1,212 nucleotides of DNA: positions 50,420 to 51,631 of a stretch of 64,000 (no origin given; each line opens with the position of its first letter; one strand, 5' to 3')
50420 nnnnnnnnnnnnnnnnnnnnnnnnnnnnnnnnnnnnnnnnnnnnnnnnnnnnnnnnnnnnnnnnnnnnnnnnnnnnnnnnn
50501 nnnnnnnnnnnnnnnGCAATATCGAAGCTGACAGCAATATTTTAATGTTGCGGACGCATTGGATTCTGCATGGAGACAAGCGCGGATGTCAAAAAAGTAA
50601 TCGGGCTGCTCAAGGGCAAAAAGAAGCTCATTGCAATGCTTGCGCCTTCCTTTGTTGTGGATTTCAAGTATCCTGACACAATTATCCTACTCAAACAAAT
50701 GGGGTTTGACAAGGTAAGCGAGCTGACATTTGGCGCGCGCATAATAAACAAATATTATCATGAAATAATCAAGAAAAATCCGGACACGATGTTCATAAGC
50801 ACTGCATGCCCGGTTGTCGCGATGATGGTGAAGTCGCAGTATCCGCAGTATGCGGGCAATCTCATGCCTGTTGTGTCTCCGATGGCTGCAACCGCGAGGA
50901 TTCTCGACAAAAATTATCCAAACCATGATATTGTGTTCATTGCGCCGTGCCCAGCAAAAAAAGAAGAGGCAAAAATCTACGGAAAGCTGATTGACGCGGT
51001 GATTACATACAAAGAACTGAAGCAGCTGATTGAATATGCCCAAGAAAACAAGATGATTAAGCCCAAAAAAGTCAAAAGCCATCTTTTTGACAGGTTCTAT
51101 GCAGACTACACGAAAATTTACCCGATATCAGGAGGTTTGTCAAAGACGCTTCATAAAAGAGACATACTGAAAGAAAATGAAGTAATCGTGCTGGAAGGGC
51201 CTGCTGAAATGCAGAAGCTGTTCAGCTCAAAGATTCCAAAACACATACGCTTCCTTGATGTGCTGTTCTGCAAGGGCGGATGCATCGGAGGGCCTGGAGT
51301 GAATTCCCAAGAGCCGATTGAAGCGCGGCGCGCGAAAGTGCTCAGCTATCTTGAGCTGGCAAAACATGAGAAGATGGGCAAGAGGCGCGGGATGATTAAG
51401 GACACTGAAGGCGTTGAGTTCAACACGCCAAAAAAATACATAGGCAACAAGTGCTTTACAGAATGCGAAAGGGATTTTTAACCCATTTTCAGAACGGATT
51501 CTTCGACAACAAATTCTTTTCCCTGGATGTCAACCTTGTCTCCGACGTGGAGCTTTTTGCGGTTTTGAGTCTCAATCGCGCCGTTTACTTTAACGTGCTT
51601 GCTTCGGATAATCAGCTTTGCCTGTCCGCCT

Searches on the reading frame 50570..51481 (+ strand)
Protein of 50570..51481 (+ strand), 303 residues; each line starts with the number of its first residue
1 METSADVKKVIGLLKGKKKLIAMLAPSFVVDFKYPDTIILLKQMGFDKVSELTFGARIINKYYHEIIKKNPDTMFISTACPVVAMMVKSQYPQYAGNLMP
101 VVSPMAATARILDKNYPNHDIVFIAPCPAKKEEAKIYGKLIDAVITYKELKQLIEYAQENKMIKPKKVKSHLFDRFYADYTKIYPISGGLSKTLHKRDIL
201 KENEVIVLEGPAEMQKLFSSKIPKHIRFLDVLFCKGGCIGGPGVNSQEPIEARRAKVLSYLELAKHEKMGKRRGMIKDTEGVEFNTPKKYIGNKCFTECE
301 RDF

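Call 51: search_protein_families(library=pfam, proteins=[window:50570-51481:+], max_evalue=0.001)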
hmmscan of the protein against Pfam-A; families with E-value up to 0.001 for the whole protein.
window:50570-51481:+ (303 aa): 1 family
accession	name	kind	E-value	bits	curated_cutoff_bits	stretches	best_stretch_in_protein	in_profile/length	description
PF02906.19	Fe_hyd_lg_C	-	1.2e-39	136.8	22.1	1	18-242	1-245/245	Iron only hydrogenase large subunit, C-terminal domain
